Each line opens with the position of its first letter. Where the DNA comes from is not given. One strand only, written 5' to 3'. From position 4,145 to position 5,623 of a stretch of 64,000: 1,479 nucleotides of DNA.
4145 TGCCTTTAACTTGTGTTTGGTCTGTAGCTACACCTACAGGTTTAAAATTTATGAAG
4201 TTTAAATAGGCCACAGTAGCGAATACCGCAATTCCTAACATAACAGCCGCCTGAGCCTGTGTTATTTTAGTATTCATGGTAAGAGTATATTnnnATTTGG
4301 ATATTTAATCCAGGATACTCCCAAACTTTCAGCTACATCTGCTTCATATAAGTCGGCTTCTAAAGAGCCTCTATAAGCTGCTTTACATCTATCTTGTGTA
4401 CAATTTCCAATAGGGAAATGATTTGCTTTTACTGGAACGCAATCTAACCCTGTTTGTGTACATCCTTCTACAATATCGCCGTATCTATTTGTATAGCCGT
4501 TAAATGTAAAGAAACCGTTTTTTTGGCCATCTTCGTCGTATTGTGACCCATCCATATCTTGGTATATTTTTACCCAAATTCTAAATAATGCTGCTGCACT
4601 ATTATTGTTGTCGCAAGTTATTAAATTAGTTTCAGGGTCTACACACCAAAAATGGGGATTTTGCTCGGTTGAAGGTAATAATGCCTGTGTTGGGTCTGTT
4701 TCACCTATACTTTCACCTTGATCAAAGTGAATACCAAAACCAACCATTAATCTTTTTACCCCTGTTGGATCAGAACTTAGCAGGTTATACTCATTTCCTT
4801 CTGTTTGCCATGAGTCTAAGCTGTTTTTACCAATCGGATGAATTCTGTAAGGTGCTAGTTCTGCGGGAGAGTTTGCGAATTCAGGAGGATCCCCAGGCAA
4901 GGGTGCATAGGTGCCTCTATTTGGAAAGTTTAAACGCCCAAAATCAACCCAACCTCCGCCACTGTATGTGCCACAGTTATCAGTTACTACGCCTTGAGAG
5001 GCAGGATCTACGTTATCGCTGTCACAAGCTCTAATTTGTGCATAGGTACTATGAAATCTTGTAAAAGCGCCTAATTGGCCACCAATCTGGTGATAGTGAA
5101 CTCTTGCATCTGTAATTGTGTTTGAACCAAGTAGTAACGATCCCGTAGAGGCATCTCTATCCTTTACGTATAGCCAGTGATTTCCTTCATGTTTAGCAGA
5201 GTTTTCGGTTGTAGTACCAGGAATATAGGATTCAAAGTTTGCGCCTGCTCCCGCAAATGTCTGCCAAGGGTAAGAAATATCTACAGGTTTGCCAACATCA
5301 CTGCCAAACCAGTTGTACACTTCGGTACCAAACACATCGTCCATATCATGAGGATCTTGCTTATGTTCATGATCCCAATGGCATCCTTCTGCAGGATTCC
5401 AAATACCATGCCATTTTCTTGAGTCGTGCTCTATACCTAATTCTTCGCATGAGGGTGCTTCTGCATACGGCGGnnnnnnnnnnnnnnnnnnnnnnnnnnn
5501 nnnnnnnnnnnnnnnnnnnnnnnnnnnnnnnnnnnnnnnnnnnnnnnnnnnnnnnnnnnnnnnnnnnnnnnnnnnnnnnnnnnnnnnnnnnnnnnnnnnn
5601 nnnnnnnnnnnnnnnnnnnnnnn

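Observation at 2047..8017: Cell-surface locus: VanW-like protein plus giant anchored multi-esterase with PKD domain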

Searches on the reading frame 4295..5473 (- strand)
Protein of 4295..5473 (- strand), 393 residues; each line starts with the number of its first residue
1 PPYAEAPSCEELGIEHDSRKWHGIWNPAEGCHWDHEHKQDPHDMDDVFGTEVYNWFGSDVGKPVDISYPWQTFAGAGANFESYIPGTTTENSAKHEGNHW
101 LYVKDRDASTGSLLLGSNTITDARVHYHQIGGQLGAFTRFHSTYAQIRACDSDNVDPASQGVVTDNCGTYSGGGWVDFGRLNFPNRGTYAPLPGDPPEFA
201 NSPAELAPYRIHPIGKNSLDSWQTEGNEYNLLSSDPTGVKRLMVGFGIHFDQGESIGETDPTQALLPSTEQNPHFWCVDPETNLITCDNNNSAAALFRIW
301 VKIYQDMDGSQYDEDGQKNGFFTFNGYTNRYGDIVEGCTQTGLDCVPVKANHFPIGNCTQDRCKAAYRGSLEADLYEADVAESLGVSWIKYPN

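Call 7: search_solved_structures(query=window:4295-5473:-, max_evalue=10, show_alignments=2)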
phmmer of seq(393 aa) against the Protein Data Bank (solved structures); distinct sequences matched with E-value up to 10: 0.

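Call 9: find_homologous_proteins(query=window:4295-5473:-, max_evalue=0.001)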
Query seq(393 aa) (393 aa): 65 proteins with E <= 0.001 among 1856 candidates.
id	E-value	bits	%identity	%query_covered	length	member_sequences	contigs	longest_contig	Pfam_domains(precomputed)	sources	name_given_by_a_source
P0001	3.1e-161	555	62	100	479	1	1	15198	-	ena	-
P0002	2.8e-155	536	59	100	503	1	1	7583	-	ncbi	-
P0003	2.4e-154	533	60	100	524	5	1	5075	-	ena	-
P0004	4.8e-154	532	58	100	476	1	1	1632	-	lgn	-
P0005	6.0e-154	531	58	100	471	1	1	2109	-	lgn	-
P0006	1.3e-152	527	59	100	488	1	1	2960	-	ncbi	ncbi:MAG: hypothetical protein WAU07_02090 [Microgenomates group bacterium]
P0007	8.0e-152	524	58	100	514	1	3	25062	-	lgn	-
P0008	1.8e-150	520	59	100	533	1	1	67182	-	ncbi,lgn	-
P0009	2.0e-150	520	59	99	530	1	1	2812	-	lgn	-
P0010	4.1e-148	512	58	100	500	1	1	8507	-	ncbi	ncbi:MAG: hypothetical protein WAU07_02730 [Microgenomates group bacterium]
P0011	2.4e-146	506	57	100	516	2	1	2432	-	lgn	-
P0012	9.9e-145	501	58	98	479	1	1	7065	-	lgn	-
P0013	3.7e-142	493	57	100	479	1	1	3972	-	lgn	-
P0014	8.7e-142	491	57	100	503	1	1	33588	-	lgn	-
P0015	6.6e-132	459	50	100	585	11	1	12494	-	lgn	-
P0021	1.1e-127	445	49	100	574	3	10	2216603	-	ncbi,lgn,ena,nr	ncbi:MAG: hypothetical protein H6654_03330 [Ardenticatenaceae bacterium]|nr:hypothetical protein [An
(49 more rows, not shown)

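Call 21: predict_structure(alignment_id=A1)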
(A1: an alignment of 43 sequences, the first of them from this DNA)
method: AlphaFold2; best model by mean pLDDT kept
length: 393 residues; sequences in the alignment: 43
mean_pLDDT: 86.6   pTM: 0.89
mean pLDDT of the five models: 86.6, 85.5, 85.2, 84.7, 83.0
residues with pLDDT >= 90: 207; 70-90: 134; 50-70: 52; < 50: 0
segments of 3 or more residues with pLDDT < 50: none
pLDDT, mean of each block of 10 residues (from residue 1): 95 90 95 94 95 75 68 62 65 73 84 77 92 86 94 68 78 91 92 88 88 82 85 90 94 87 87 91 91 93 95 96 96 94 92 86 86 92 92 88
secondary structure, 60 per line:
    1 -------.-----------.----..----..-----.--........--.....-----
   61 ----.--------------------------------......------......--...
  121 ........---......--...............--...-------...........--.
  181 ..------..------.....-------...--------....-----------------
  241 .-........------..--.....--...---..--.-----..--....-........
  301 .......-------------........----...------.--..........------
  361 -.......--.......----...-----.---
elements in order: H41-48 H51-55 E98-103 H110-115 E118-128 H132-137 E140-151 E167-177 E180-182 H197-201 E209-211 E220-223 E243-250 H261-265 H288-291 E293-304 E321-328 E333-335 E345-354 E362-368 H371-374 E375-377

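Call 27: fold_search(model_id=the predicted structure, library=pdb)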
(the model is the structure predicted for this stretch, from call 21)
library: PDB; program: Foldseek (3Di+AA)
matches with E <= 10: 169; with E <= 0.001: 0
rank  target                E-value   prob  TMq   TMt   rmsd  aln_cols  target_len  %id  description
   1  6sj7_A                2.6e-01  0.05  0.11  0.12  18.1       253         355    8  Structure of the human DDB1-DDA1-DCAF15 E3 ubiquitin ligase bound to RBM39 and Indisulam (released 2019-12-18)
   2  4igl_C                3.9e-01  0.02  0.10  0.04  21.1       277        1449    9  Structure of the RHS-repeat containing BC component of the secreted ABC toxin complex from Yersinia entomophaga (released 2013-08-07)
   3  5kis_A                4.7e-01  0.02  0.10  0.04  24.2       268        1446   10  YenB/RHS2 complex (released 2017-08-09)
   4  4igl_A                4.7e-01  0.02  0.10  0.04  21.1       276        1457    9  Structure of the RHS-repeat containing BC component of the secreted ABC toxin complex from Yersinia entomophaga (released 2013-08-07)
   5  1bxw                  5.9e-01  0.03  0.14  0.26  18.4       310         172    8  OUTER MEMBRANE PROTEIN A (OMPA) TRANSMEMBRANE DOMAIN (released 1998-10-14)
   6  8ffz_E                6.6e-01  0.01  0.11  0.09  22.5       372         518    9  TFIIIA-TFIIIC-Brf1-TBP complex bound to 5S rRNA gene (released 2023-06-21)
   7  6mbh                  8.8e-01  0.01  0.09  0.10  17.9       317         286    9  GphF DH1 P1711L, L1744P variant: An isomerase-inactive variant of GphF DH1 (released 2018-09-19)
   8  8jto                  9.9e-01  0.01  0.12  0.13  22.4       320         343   10  Outer membrane porin of Burkholderia pseudomallei (BpsOmp38) in complex with ceftazidime (released 2024-06-26)
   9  4jm3_A                9.9e-01  0.01  0.09  0.12  21.9       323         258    8  Enduracididine Biosynthesis Enzyme MppR with HEPES Buffer Bound (released 2013-07-03)
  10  6mbf                  1.1e+00  0.01  0.09  0.11  18.6       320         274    8  GphF Dehydratase 1 (released 2018-09-19)
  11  7pge                  1.2e+00  0.02  0.09  0.15  14.9       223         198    9  copper transporter PcoB (released 2022-07-06)
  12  8op3                  1.2e+00  0.01  0.08  0.04  16.7       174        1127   10  Cryo-EM structure of P5A-ATPase CtSpf1 (E1 state) (released 2024-10-16)
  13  1h54_B                1.3e+00  0.02  0.10  0.07  14.4       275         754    5  Maltose phosphorylase from Lactobacillus brevis (released 2001-09-05)
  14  8feh                  1.3e+00  0.01  0.11  0.15  19.9       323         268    7  CryoEM structure of bacteriophage Q-beta coat protein dimer with AYGG linker (released 2023-12-20)
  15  6suf_F                1.3e+00  0.01  0.09  0.03  24.6       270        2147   10  Structure of Photorhabdus luminescens Tc holotoxin pore (released 2019-11-06)
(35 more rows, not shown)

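Call 29: search_protein_families(library=pfam, alignment_id=A1, max_evalue=0.01)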
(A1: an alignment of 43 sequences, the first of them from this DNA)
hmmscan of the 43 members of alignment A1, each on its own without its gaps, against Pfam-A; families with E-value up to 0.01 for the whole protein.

A. member 1, seq(393 aa): 0 families

B. families by the number of members that match (of 43 scanned): 1 family
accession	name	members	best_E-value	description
PF04886.17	PT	1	0.0047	PT disordered repeat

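Call 34: find_encoding_contigs(protein=P0008, flank=8000, max_places=2)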
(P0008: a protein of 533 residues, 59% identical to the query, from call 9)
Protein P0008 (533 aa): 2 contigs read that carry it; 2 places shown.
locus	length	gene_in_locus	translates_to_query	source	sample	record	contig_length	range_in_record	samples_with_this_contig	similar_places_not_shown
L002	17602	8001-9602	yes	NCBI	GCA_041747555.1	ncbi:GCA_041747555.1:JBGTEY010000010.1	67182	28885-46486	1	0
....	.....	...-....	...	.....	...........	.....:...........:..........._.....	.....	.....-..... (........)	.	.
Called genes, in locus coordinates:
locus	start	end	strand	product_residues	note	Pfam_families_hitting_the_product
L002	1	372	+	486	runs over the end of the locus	PF03193:RsgA_GTPase (faint), PF00005:ABC_tran, PF02463:SMC_N (faint), PF13175:AAA_15 (faint), PF13191:AAA_16 (faint), PF13401:AAA_22 (faint), PF13476:AAA_23 (weak), PF00005:ABC_tran, +3 more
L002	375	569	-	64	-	-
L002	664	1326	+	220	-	PF01794:Ferric_reduct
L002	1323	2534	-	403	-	PF00270:DEAD, PF04851:ResIII, PF13604:AAA_30 (faint), PF00271:Helicase_C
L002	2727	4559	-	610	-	PF00009:GTP_EFTU, PF01926:MMR_HSR1 (faint), PF22042:EF-G_D2, PF03144:GTP_EFTU_D2, PF00679:EFG_C, PF21018:BipA_C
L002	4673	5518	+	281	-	PF01520:Amidase_3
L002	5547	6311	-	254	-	PF01509:TruB_N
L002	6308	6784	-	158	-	PF07291:MauE (weak), PF07681:DoxX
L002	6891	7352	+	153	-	PF13473:Cupredoxin_1, PF00127:Copper-bind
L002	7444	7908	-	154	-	-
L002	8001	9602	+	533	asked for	-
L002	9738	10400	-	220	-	PF21095:CarD_C (weak)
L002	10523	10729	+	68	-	-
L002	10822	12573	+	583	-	PF02683:DsbD_TM, PF13386:DsbD_2 (weak), PF00578:AhpC-TSA, PF08534:Redoxin, PF13905:Thioredoxin_8, PF17991:Thioredoxin_10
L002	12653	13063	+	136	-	PF01475:FUR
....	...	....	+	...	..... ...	-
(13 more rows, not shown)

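Call 35: find_encoding_contigs(protein=P0001, flank=8000, max_places=2)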
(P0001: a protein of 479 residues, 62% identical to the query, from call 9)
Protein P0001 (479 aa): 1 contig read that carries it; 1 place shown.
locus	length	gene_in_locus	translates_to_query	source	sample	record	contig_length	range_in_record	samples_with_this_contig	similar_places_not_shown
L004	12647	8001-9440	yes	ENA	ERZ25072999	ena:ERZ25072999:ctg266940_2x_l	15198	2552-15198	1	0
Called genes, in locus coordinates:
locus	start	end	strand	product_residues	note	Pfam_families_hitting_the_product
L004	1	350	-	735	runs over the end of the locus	PF01138:RNase_PH, PF03725:RNase_PH_C, PF03726:PNPase, PF01138:RNase_PH, PF00013:KH_1, PF00575:S1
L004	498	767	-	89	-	PF00312:Ribosomal_S15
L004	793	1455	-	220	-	-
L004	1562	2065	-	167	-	-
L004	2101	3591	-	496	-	PF00009:GTP_EFTU, PF00025:Arf (weak), PF10662:PduV-EutP (faint), PF00071:Ras (weak), PF01926:MMR_HSR1, PF02421:FeoB_N (weak), PF22042:EF-G_D2, PF11987:IF-2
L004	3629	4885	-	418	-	PF08529:NusA_N, PF00575:S1 (weak), PF13184:KH_NusA_1st, PF26594:KH_NusA_2nd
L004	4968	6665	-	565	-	-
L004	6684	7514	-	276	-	PF00226:DnaJ, PF01556:DnaJ_C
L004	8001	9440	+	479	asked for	-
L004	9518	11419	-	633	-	PF00012:HSP70, PF06723:MreB_Mbl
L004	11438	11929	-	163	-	PF01025:GrpE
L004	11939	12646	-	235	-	?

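Call 36: find_encoding_contigs(protein=P0021, flank=8000, max_places=2)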
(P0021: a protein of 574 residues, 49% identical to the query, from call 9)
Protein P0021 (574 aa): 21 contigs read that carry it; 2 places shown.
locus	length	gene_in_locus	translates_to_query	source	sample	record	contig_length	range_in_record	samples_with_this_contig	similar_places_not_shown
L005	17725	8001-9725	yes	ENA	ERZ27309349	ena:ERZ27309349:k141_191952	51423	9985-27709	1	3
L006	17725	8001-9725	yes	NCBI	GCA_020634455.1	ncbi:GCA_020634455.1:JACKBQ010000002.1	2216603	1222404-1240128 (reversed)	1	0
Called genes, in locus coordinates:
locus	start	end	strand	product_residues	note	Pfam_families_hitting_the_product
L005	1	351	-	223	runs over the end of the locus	PF01195:Pept_tRNA_hydro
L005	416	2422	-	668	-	PF00496:SBP_bac_5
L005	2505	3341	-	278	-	-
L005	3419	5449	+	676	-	PF13462:Thioredoxin_4, PF01323:DSBA, PF13098:Thioredoxin_2 (faint), PF13462:Thioredoxin_4, PF01323:DSBA (weak), PF13462:Thioredoxin_4, PF01323:DSBA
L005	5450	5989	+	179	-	-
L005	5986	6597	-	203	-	PF05724:TPMT, PF03848:TehB, PF13489:Methyltransf_23, PF02353:CMAS (weak), PF08241:Methyltransf_11, PF08242:Methyltransf_12, PF13649:Methyltransf_25, PF13847:Methyltransf_31, +2 more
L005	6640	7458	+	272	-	PF08241:Methyltransf_11 (weak), PF13649:Methyltransf_25 (faint)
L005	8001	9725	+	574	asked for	-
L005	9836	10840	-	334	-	PF00389:2-Hacid_dh (weak), PF02826:2-Hacid_dh_C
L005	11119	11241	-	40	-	-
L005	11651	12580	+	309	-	PF14522:Cytochrome_C7 (faint), PF22113:Mtrc-MtrF_II-IV_dom (faint), PF09699:Paired_CXXCH_1 (faint), PF13435:Cytochrome_C554 (weak), PF14537:Cytochrom_c3_2 (faint)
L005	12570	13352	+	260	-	PF13534:Fer4_17 (faint), PF12838:Fer4_7 (weak), PF13247:Fer4_11, PF00037:Fer4, PF12797:Fer4_2 (weak), PF12837:Fer4_6 (weak), PF12838:Fer4_7, PF13187:Fer4_9 (weak), +2 more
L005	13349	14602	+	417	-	PF03916:NrfD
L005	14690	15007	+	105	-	-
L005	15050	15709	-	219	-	PF00072:Response_reg, PF08281:Sigma70_r4_2, PF00196:GerE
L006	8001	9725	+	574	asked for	-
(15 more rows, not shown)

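Call 43: find_encoding_contigs(protein=P0010, flank=10000, max_places=2)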
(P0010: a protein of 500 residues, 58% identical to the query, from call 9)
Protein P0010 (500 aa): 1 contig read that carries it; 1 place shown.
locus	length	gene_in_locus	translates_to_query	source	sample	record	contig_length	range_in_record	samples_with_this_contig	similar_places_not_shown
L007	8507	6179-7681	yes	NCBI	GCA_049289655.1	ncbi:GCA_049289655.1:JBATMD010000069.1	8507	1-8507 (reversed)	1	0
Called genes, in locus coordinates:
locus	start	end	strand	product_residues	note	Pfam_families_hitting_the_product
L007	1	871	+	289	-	PF01738:DLH (faint), PF02129:Peptidase_S15, PF00561:Abhydrolase_1, PF12146:Hydrolase_4, PF12697:Abhydrolase_6, PF00326:Peptidase_S9, PF08840:BAAT_C (weak)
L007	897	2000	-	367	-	PF00188:CAP (faint)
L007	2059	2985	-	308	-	PF00056:Ldh_1_N, PF02866:Ldh_1_C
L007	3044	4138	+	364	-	PF01180:DHO_dh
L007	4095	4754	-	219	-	PF00963:Cohesin (weak)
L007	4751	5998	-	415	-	PF00756:Esterase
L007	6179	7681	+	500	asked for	-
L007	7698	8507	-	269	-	PF07478:Dala_Dala_lig_C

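Call 44: find_encoding_contigs(protein=P0012, flank=10000, max_places=2)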
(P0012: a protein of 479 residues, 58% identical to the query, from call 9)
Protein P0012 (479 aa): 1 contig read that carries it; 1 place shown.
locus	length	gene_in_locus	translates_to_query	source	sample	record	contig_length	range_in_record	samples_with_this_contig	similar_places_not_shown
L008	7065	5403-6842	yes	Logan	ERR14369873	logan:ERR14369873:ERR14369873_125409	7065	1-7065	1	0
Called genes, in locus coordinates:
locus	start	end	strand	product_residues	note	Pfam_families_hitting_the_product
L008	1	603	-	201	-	?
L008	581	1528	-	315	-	PF00294:PfkB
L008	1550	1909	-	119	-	PF01475:FUR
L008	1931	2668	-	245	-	PF02535:Zip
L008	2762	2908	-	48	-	-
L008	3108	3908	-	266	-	-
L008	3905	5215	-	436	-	PF00756:Esterase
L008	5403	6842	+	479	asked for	-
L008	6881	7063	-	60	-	?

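Call 47: search_solved_structures(query=A1, max_evalue=10, show_alignments=2)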
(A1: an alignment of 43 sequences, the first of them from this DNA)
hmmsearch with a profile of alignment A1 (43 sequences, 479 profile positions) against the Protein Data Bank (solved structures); distinct sequences matched with E-value up to 10: 0.
